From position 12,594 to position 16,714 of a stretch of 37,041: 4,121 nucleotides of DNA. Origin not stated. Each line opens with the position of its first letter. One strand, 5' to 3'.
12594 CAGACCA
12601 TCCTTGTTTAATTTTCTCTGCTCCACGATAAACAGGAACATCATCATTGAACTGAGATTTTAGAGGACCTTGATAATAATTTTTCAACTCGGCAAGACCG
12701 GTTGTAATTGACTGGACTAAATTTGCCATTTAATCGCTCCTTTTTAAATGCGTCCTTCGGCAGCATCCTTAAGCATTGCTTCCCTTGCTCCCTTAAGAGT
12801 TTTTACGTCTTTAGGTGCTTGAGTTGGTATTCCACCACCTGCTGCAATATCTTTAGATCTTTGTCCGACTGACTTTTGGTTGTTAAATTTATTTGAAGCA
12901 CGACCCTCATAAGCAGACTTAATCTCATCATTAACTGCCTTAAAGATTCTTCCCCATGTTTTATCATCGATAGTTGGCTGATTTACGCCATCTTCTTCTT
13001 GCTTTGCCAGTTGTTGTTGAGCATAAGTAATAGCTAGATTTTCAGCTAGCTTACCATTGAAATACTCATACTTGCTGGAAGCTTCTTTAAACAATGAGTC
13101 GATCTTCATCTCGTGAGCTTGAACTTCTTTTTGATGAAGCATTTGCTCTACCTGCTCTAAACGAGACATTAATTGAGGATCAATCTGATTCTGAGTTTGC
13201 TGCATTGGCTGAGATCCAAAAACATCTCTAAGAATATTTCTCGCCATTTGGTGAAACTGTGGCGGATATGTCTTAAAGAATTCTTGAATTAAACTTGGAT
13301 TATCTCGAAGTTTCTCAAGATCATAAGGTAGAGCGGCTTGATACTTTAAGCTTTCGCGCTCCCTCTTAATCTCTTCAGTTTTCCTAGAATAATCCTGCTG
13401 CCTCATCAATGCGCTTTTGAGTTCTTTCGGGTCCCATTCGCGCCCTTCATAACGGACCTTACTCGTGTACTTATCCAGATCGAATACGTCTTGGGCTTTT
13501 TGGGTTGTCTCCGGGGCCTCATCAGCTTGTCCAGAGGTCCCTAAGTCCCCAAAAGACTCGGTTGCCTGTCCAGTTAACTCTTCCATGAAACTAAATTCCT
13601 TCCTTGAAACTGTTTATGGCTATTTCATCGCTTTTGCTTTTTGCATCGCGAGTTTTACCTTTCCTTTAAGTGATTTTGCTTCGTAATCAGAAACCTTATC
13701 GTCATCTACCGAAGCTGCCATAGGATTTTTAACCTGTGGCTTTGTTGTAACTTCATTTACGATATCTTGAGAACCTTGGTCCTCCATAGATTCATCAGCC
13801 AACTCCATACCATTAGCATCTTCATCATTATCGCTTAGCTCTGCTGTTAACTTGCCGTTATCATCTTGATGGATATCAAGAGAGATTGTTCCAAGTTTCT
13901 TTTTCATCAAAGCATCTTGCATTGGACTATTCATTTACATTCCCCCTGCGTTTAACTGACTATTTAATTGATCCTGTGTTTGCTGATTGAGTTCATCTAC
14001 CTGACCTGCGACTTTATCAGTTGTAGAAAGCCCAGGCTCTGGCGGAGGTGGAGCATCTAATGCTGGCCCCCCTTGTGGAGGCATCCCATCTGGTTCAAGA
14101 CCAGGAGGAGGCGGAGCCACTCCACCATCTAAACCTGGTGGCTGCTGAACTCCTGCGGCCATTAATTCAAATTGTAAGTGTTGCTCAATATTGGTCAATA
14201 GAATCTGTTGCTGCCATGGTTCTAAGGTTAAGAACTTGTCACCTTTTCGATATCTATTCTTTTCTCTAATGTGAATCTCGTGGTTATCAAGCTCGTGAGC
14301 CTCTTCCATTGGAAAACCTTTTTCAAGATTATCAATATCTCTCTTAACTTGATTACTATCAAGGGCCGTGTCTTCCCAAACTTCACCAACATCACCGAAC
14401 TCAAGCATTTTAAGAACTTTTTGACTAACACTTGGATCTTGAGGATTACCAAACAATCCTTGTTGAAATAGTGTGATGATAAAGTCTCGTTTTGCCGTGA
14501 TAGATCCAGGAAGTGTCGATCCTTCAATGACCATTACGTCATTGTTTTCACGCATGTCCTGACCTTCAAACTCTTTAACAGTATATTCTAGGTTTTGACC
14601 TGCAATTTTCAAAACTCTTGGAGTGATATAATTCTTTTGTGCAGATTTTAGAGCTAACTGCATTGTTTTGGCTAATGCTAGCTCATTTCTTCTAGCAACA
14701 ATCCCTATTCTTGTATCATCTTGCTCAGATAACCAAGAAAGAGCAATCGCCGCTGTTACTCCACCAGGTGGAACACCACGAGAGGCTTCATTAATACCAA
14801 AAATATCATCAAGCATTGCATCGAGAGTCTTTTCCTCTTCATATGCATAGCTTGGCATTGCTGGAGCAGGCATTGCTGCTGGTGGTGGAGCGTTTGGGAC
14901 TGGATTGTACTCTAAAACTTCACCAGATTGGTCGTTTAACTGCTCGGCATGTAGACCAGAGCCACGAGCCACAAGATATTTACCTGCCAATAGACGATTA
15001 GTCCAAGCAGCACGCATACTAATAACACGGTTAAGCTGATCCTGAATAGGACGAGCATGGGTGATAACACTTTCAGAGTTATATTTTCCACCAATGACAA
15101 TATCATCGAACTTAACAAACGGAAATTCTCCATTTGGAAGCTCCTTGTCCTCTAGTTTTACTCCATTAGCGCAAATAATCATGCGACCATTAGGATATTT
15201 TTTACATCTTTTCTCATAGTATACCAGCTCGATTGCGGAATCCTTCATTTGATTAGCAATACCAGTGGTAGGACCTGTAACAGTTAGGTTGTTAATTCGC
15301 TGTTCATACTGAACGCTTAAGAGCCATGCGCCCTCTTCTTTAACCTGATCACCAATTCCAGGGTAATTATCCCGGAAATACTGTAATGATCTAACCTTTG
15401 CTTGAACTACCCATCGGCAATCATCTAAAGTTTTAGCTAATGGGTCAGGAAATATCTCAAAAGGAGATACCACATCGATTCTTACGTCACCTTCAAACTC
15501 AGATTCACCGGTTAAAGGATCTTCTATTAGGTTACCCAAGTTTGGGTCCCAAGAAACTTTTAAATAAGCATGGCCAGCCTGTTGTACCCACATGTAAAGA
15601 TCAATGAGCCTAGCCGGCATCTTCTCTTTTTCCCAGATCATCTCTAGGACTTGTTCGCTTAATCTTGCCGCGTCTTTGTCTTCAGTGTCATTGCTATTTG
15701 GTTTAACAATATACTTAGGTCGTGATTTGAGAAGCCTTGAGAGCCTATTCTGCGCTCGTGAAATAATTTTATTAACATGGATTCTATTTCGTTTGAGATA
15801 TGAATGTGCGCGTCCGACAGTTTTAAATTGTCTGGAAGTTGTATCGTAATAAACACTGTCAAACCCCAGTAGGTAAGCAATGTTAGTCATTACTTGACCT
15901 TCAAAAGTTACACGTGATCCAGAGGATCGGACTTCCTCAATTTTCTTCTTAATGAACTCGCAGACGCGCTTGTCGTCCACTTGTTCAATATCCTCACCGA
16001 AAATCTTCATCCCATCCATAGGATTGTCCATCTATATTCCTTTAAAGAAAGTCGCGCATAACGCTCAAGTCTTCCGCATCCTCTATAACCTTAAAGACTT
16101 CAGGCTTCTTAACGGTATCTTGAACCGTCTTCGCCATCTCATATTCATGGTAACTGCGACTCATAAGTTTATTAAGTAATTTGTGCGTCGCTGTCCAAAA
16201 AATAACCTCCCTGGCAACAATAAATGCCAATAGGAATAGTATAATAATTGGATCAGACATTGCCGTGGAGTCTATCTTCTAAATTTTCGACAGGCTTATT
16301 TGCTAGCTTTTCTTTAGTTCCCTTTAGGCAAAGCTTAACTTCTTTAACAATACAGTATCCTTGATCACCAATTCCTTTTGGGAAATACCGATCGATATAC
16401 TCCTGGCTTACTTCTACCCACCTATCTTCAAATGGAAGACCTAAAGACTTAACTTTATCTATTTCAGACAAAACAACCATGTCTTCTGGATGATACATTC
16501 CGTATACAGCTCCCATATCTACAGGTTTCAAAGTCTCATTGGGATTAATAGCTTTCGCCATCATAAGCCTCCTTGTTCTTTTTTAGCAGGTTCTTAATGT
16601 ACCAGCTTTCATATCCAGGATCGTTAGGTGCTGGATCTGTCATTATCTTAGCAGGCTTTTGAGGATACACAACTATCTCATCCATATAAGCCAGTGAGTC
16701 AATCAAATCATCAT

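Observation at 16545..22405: Large terminase split into ATPase and nuclease genes 4.3 kb apart, with a six-gene cassette between them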

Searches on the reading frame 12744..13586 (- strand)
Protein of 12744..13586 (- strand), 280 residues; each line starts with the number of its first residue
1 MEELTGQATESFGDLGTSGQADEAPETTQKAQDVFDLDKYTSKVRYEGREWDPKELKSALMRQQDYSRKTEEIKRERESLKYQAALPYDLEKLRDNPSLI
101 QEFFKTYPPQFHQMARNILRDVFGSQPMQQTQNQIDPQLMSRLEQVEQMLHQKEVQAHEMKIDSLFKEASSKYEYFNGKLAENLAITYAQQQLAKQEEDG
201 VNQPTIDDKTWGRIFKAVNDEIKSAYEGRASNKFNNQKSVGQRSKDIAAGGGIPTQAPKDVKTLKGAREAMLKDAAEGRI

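Call 50: search_protein_families(library=phrogs, max_evalue=0.001, proteins=[window:12744-13586:-])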
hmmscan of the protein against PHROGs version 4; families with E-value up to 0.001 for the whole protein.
window:12744-13586:- (280 aa): 1 family
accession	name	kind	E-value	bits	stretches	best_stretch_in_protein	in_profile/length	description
phrog_3927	-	head and packaging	0.00062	20.4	1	18-81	72-137/342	head scaffolding protein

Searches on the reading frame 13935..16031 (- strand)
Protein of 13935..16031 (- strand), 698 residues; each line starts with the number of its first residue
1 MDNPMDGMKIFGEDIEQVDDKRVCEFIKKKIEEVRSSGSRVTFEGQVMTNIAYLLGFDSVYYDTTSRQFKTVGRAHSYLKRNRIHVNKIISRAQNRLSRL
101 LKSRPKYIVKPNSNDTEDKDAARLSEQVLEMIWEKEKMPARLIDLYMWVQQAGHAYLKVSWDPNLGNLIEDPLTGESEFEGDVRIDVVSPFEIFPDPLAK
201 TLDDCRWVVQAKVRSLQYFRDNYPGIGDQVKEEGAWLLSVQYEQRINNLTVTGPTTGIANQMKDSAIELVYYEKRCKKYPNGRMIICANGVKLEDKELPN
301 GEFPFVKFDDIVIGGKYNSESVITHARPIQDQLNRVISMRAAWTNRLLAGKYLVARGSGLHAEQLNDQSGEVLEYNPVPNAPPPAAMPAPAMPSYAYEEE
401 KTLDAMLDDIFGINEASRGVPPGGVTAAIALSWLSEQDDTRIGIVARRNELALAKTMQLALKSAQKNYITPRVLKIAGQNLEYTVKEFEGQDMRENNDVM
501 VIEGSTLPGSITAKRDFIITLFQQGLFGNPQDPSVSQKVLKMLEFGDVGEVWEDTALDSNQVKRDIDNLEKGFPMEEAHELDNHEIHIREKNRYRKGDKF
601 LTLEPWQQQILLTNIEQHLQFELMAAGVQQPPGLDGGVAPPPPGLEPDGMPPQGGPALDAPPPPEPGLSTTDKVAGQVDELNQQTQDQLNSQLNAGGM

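Call 3: search_protein_families(library=pfam, proteins=[window:13935-16031:-], max_evalue=0.01)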
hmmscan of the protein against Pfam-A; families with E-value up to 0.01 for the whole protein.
window:13935-16031:- (698 aa): 3 families
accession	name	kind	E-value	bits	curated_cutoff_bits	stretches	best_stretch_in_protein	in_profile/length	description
PF16510.12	P22_portal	-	2.4e-20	73.1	26.1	1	80-498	42-480/594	Phage P22-like portal protein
PF23899.1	SU10_portal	-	2.9e-09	36.3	30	1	180-490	188-500/593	Phage SU10 portal protein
PF05133.19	SPP1_portal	-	8.5e-06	25.4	25.5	0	64-195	32-127/416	Phage portal protein, SPP1 Gp6-like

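Call 4: search_protein_families(library=phrogs, proteins=[window:13935-16031:-], max_evalue=0.01)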
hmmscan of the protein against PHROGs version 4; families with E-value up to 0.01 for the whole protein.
window:13935-16031:- (698 aa): 3 families
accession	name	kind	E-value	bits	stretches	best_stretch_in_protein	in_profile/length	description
phrog_156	-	head and packaging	4e-42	145.5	1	80-548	57-553/681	portal protein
phrog_332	-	connector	5.4e-07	29.3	1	111-427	92-391/560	head-tail adaptor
phrog_1216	-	head and packaging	8.3e-06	25.6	1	181-490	210-535/714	portal protein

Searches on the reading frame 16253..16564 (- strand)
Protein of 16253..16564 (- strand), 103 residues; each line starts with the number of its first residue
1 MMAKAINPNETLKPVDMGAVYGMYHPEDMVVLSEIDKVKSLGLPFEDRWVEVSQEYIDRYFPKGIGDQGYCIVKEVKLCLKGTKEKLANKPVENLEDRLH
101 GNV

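Call 50: search_protein_families(library=phrogs, max_evalue=0.001, proteins=[window:16253-16564:-])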
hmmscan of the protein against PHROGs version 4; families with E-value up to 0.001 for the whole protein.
window:16253-16564:- (103 aa): 0 families
